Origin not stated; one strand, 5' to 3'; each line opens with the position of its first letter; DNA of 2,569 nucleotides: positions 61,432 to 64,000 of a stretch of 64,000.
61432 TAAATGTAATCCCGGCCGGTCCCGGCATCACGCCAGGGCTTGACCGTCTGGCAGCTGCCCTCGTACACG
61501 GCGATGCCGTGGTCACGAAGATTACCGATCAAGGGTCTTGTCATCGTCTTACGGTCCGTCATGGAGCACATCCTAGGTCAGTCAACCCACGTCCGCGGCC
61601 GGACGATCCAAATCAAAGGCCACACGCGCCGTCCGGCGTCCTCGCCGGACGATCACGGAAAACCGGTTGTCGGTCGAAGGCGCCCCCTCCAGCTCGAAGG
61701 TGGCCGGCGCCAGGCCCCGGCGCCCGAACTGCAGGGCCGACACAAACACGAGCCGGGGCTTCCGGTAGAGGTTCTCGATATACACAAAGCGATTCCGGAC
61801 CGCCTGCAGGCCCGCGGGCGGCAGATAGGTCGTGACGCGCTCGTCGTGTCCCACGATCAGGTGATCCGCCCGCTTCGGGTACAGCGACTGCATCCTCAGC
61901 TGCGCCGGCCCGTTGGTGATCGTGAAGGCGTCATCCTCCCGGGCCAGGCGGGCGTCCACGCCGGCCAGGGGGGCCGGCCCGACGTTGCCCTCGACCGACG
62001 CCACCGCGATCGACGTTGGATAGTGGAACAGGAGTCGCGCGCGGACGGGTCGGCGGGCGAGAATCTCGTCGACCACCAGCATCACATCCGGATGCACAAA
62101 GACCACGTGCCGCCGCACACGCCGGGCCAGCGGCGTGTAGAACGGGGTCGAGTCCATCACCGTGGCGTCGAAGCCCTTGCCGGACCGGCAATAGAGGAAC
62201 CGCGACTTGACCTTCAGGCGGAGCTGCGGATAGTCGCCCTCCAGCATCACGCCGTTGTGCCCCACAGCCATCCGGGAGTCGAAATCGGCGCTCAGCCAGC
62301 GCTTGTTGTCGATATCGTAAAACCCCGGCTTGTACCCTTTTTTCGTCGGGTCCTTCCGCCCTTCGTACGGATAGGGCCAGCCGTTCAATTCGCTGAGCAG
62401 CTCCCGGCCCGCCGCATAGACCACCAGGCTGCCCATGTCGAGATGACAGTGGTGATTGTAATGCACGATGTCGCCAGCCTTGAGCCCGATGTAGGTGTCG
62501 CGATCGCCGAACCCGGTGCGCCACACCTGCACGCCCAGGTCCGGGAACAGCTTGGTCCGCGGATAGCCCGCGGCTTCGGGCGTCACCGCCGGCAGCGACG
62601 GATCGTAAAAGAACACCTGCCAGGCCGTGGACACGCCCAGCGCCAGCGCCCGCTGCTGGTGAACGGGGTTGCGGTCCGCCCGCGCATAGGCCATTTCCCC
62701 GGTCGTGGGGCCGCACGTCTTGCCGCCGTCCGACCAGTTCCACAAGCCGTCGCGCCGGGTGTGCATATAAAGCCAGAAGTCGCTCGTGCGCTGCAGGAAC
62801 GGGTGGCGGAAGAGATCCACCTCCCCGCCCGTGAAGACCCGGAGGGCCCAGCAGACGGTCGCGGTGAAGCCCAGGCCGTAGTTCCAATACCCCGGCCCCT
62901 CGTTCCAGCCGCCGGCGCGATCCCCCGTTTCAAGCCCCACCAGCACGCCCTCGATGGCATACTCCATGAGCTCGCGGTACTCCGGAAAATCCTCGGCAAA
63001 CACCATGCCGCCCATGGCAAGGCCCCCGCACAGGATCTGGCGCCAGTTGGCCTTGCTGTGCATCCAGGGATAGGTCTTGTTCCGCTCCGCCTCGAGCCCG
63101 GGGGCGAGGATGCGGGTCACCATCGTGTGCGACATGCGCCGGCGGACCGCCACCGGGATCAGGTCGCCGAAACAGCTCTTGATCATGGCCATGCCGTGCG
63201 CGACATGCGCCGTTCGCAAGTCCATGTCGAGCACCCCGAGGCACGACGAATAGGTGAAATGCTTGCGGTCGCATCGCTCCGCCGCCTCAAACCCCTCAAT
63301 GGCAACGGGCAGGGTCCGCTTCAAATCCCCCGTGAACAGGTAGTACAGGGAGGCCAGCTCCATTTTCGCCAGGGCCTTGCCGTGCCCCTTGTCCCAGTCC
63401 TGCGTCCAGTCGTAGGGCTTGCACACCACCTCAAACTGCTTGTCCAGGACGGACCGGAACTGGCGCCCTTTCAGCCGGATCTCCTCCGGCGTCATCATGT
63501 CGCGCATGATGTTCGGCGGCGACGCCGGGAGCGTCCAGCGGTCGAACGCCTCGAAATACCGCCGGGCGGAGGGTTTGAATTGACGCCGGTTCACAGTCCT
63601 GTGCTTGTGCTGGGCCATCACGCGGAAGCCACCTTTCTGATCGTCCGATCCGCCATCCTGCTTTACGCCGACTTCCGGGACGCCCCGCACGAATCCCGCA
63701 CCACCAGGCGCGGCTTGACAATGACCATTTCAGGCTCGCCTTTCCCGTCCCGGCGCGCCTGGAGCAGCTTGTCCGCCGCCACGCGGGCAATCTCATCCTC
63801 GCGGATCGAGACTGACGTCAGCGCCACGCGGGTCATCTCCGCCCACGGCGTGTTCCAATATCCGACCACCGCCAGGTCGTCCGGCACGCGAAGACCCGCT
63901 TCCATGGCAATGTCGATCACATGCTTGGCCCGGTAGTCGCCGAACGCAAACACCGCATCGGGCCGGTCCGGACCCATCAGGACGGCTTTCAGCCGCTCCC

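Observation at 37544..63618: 26-kb LacI-headed single-strand locus built mostly of unassignable glycan-active-looking proteins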

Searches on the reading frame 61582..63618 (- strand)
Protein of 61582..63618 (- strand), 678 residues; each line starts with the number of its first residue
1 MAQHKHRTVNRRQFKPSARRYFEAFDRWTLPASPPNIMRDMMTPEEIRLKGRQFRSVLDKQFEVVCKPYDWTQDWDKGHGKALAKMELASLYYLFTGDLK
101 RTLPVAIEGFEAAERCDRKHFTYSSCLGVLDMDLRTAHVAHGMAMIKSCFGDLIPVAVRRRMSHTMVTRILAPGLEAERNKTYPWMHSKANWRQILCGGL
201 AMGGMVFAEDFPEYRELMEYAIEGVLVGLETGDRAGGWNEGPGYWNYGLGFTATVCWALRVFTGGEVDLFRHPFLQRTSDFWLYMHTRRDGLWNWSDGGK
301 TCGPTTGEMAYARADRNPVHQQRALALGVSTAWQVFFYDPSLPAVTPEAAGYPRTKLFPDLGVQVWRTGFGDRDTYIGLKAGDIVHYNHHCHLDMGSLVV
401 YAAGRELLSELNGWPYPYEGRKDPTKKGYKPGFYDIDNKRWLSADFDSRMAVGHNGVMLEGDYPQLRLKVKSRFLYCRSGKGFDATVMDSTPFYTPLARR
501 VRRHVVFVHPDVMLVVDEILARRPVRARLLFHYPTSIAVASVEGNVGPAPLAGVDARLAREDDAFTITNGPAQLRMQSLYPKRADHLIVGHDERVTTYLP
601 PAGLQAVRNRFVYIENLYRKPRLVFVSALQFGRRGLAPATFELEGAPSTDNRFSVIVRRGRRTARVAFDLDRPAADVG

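Call 5: search_protein_families(library=pfam, proteins=[window:61582-63618:-], max_evalue=0.01)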
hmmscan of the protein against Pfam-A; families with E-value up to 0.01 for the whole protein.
window:61582-63618:- (678 aa): 1 family
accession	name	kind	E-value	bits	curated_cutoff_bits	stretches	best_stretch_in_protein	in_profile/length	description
PF07940.18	Hepar_II_III_C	-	1.2e-07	31.9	24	1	354-541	5-173/237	Heparinase II/III-like, C-terminal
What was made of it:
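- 61582..63618 (-): g01: 678-aa PL35/PL15-like (heparinase II/III-like) putative lyase with no signal peptide. It is a paralog of g11. Hepar_II_III_C 31.9 bits against a cut-off of 24 (call 5).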

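Call 8: search_protein_families(library=ncbifam, proteins=[window:61582-63618:-], max_evalue=0.01)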
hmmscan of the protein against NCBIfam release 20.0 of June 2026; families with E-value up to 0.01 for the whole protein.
window:61582-63618:- (678 aa): 0 families

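Call 21: list_cluster_members(proteins=[P0121, P0001, window:61582-63618:-, window:59724-61571:-, window:57327-59633:-, window:53443-57330:-, window:46040-48463:-, window:44307-46043:-, window:40809-42761:-, window:37544-39790:-])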
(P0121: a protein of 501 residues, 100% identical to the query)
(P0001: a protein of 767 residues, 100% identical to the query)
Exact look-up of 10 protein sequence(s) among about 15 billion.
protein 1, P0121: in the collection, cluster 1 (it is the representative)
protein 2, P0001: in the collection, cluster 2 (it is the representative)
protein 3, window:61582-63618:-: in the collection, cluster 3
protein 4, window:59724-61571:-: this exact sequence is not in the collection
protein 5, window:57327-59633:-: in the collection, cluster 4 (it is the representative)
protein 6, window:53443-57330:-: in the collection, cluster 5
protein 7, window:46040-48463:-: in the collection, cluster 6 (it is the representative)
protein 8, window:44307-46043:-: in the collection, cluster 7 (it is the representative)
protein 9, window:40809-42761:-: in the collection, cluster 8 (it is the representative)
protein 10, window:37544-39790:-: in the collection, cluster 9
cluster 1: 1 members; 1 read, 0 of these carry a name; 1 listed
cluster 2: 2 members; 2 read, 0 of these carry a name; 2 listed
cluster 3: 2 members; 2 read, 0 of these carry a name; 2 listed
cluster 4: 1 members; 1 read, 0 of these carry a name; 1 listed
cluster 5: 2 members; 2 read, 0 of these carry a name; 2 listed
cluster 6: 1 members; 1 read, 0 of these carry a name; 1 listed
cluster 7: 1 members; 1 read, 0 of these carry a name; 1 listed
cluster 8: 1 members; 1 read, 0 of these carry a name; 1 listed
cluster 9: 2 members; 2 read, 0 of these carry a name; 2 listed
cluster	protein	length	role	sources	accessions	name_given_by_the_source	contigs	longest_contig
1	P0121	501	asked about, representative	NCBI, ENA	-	-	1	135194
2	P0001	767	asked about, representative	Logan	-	-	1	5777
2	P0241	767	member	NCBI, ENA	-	-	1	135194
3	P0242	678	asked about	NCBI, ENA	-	-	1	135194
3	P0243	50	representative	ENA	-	-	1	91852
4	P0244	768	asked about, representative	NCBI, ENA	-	-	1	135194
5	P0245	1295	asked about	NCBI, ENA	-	-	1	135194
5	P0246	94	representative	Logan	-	-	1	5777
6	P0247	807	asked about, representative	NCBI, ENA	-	-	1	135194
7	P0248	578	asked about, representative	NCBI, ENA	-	-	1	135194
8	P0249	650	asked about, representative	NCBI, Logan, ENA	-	-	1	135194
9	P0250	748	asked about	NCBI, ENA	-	-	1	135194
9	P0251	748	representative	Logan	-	-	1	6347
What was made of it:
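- Checked: Nine products are found as exact sequences in a public 135,194-bp NCBI/ENA contig (call 21).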

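Call 27: search_solved_structures(query=window:61582-63618:-, max_evalue=1)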
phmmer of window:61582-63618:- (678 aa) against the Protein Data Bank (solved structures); distinct sequences matched with E-value up to 1: 9.
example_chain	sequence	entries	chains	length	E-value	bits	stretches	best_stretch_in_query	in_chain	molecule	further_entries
8khv_A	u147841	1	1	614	5.6e-15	57.6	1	162-539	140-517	Heparinase II/III-like protein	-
8khw_A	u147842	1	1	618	2.5e-11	45.5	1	145-519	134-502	DUF4962 domain-containing protein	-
3a0o_A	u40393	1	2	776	2e-08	35.9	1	212-297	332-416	Oligo alginate lyase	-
3afl_A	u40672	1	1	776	5e-08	34.6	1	212-297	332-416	Oligo alginate lyase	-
9o3q_A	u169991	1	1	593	5.8e-07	31.1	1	134-430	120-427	PL35 chondroitinase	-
8r73_A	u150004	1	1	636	0.00016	23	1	150-302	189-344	Heparinase II/III-like protein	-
9rmm_A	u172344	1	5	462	0.38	11.9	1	330-412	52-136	Probable outer membrane lipoprotein SilC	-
9rmm_C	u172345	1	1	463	0.38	11.9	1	330-412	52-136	Probable outer membrane lipoprotein SilC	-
8r75_A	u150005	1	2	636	0.99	10.5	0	235-299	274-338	Heparinase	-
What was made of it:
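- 61582..63618 (-): PDB 8KHV (PL35) at E 5.6e-15 and 3A0O (PL15) at E 2e-8 (call 27).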

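Call 91: find_related_loci(query=window:61582-63618:-, collection=metagenome_contigs, flank=10000)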
Query window:61582-63618:- (678 aa) in metagenome_contigs; peptide patterns used: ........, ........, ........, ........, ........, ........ (x = any residue, [..] = any of these).
32 stretches matched a pattern, but none encodes a relative of the query by tblastn (E <= 1e-3).
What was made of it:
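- Tried and rejected: A scan with g01 alone found no relative (call 91).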

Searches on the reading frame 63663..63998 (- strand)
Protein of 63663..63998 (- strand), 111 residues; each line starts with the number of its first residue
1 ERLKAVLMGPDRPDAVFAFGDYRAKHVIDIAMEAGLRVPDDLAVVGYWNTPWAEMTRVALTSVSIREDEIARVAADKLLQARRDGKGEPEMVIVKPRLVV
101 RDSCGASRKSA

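Call 69: search_protein_families(library=pfam, proteins=[window:63663-63998:-], max_evalue=1)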
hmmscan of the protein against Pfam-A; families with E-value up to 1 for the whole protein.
window:63663-63998:- (111 aa): 1 family
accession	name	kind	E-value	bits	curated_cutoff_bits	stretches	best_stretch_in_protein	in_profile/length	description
PF13377.12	Peripla_BP_3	-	1.5e-22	80.9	26.5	1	8-104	72-167/167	Periplasmic binding protein-like domain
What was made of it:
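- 63663..64000 (-): C-terminal ~111 codons of the regulator, a PBP1/LacI-type sugar-binding domain. Its N-terminus lies beyond the window. Peripla_BP_3 at E 1.5e-22 (call 69).
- Checked: The regulator's last 111 codons (63663-63998) match Peripla_BP_3 at E 1.5e-22 (call 69).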
